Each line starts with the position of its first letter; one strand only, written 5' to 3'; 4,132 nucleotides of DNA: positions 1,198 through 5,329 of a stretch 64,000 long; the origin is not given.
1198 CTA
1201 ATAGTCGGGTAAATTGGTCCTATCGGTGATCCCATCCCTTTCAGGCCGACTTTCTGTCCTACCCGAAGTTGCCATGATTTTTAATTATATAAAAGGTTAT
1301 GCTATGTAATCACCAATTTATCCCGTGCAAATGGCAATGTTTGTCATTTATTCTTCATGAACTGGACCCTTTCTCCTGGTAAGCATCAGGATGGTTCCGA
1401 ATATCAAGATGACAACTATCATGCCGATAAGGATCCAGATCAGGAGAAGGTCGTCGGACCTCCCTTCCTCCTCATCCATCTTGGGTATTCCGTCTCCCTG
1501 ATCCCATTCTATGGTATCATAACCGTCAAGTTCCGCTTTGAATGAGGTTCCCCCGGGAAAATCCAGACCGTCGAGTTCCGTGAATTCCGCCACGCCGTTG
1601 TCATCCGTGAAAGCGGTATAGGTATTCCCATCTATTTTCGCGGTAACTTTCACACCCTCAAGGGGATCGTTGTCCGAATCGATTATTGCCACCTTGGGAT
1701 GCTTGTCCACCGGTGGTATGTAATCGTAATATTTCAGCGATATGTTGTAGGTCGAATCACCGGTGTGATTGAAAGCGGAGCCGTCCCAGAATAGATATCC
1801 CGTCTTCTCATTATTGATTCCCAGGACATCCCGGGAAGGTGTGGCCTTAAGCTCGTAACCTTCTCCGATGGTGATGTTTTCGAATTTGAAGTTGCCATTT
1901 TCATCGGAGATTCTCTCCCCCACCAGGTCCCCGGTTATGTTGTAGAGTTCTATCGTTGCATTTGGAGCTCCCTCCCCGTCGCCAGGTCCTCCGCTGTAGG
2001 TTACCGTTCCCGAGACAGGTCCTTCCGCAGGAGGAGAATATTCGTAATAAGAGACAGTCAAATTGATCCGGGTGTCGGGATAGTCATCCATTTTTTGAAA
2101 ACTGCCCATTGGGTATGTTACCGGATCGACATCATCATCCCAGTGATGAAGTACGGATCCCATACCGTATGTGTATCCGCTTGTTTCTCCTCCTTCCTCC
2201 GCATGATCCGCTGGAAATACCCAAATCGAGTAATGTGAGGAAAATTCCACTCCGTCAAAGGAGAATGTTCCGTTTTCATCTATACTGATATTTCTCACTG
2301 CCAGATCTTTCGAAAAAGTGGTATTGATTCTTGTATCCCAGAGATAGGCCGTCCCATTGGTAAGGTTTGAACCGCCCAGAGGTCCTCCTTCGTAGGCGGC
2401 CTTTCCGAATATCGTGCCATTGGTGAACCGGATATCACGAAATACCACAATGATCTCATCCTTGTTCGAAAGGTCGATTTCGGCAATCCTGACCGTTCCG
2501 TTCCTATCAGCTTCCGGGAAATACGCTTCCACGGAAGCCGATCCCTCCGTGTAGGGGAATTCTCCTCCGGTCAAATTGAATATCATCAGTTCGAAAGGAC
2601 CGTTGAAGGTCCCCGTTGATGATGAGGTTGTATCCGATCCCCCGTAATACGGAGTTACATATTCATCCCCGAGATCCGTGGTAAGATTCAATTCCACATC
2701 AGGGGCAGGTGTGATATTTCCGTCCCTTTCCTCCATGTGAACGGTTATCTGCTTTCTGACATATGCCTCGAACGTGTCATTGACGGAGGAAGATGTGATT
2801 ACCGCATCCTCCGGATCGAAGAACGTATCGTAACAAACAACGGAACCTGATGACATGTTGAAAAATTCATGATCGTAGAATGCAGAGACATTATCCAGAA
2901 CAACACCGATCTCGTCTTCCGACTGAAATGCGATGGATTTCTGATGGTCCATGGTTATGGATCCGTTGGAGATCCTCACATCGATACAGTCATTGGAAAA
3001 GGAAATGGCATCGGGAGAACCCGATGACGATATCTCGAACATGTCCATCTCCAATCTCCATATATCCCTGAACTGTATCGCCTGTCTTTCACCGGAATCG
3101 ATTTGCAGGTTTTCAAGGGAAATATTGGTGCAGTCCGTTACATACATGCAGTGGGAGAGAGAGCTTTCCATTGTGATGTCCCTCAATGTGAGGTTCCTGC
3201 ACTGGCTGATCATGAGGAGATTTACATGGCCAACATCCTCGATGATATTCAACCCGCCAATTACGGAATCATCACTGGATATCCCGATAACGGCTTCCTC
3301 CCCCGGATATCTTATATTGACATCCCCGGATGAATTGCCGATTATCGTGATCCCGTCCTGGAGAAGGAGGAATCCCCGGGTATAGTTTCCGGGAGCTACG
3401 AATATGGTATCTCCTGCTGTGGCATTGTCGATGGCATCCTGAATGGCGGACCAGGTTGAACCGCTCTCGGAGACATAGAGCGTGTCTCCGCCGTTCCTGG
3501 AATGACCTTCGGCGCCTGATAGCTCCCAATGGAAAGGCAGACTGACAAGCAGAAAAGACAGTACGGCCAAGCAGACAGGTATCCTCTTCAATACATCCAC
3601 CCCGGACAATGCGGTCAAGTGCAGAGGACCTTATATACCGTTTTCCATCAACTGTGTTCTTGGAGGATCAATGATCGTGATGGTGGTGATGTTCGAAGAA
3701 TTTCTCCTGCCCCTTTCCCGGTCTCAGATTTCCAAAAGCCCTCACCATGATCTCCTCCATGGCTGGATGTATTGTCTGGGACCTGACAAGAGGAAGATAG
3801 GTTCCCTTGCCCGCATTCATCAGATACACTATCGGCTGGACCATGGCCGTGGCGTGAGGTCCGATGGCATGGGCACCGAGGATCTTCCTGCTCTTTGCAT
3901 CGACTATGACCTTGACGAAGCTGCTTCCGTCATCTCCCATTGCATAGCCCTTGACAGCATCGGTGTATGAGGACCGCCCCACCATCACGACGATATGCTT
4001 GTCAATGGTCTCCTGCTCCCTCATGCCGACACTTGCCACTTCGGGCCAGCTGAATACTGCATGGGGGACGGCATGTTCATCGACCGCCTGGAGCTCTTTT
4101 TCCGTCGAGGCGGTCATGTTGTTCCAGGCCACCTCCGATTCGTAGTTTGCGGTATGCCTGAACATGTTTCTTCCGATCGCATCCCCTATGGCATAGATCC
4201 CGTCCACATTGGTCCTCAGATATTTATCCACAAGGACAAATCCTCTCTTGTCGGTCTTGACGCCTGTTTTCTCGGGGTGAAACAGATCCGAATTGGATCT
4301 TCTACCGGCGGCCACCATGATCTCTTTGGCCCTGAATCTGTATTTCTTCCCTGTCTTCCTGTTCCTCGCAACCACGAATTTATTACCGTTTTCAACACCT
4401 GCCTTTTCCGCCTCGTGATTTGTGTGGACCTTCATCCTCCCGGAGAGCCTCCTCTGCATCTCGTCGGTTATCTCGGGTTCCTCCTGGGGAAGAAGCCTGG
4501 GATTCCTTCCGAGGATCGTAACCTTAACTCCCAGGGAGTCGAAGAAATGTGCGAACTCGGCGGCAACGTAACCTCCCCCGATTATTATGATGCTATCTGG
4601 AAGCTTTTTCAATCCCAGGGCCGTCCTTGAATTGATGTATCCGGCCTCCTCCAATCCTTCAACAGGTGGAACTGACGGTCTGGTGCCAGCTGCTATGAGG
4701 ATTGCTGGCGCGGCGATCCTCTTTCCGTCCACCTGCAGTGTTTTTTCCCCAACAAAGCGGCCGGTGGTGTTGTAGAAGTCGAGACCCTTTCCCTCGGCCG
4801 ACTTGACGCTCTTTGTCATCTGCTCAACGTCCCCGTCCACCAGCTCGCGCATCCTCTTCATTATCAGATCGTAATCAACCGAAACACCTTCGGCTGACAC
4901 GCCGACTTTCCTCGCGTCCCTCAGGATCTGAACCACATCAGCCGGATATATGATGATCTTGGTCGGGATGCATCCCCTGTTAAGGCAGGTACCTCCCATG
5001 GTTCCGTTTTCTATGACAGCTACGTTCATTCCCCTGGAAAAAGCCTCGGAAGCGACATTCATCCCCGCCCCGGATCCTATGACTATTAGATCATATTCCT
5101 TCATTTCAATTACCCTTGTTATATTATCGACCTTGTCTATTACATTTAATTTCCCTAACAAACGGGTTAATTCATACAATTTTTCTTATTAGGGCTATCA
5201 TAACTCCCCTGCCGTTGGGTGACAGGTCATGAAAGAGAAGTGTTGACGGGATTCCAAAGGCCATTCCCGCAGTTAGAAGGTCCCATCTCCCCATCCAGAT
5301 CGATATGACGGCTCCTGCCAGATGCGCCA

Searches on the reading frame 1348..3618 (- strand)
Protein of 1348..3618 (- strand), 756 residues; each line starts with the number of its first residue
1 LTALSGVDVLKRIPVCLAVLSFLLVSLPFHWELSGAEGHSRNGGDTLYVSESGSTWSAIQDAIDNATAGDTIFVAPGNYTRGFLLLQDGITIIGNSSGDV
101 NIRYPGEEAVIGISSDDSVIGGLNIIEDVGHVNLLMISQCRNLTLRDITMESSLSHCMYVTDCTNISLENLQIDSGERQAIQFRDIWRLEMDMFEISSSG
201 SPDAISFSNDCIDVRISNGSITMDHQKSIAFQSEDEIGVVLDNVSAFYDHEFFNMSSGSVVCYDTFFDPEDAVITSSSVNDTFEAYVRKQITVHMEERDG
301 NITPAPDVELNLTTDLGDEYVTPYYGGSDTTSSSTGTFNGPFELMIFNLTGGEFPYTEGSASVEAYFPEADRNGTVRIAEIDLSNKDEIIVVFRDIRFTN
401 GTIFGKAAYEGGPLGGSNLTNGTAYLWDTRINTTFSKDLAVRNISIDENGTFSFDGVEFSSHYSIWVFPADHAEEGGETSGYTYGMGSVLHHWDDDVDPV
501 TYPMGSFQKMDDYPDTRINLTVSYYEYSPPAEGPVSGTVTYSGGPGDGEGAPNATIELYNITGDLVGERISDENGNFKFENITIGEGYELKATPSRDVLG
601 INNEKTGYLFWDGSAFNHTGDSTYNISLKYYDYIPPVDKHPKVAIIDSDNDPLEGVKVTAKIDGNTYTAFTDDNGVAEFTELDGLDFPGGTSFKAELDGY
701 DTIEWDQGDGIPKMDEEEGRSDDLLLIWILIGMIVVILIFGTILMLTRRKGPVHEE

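Call 52: search_protein_families(library=ncbifam, proteins=[window:1348-3618:-], max_evalue=0.00001)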
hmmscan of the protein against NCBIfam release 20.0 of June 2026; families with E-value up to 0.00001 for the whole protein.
window:1348-3618:- (756 aa): 1 family
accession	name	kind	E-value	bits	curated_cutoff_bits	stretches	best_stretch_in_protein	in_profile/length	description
TIGR04247.1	NosD_copper_fam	subfamily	4.6e-08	32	300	1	59-179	1-121/377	nitrous oxide reductase family maturation protein NosD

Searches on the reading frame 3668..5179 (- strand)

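Call 52: search_protein_families(library=ncbifam, proteins=[window:3668-5179:-], max_evalue=0.00001)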
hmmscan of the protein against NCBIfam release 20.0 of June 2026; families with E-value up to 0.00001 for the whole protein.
window:3668-5179:- (503 aa): 43 families (the best 25 are shown)
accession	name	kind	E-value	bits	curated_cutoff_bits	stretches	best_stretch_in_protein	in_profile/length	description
NF004947.0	PRK06292.2-5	equivalog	1.2e-177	591.6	592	1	26-497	1-470/474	dihydrolipoyl dehydrogenase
NF004946.0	PRK06292.2-4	subfamily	1.6e-131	439.5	634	1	26-501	1-485/487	dihydrolipoyl dehydrogenase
NF005884.0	PRK07846.1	equivalog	6.4e-116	387.7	501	1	26-483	1-449/454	mycothione reductase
NF004944.0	PRK06292.2-2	equivalog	9.5e-108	360.8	619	1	26-483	1-450/460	dihydrolipoyl dehydrogenase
TIGR01350.1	lipoamide_DH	equivalog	6.3e-105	351.5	408.8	1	28-482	1-451/461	dihydrolipoyl dehydrogenase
TIGR03452.1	mycothione_red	equivalog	4.1e-104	349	635.65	1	27-481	1-448/452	mycothione reductase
TIGR02053.1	MerA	equivalog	5.1e-98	329.1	454.45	1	29-476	1-444/465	mercury(II) reductase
NF004992.0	PRK06370.1-4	equivalog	1.6e-92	310.4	629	1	26-487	2-457/459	FAD-containing oxidoreductase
NF004991.0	PRK06370.1-3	subfamily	2.3e-84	283.7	620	1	27-472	34-472/509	FAD-containing oxidoreductase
NF004776.0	PRK06116.1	equivalog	5.8e-84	282.7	480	1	26-479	2-447/450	glutathione-disulfide reductase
TIGR01424.1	gluta_reduc_2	equivalog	2.8e-76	256.9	606.05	1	28-479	2-443/446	glutathione-disulfide reductase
NF004943.0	PRK06292.2-1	equivalog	1.1e-75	255.1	432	1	26-481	1-451/456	dihydrolipoyl dehydrogenase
NF004945.0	PRK06292.2-3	equivalog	2.3e-74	250.9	494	1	26-478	1-445/457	dihydrolipoyl dehydrogenase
NF004990.0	PRK06370.1-1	equivalog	5.7e-74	249.4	842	1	27-487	3-457/459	FAD-containing oxidoreductase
NF003585.0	PRK05249.1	equivalog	5.6e-70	236.2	465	1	25-474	3-446/464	Si-specific NAD(P)(+) transhydrogenase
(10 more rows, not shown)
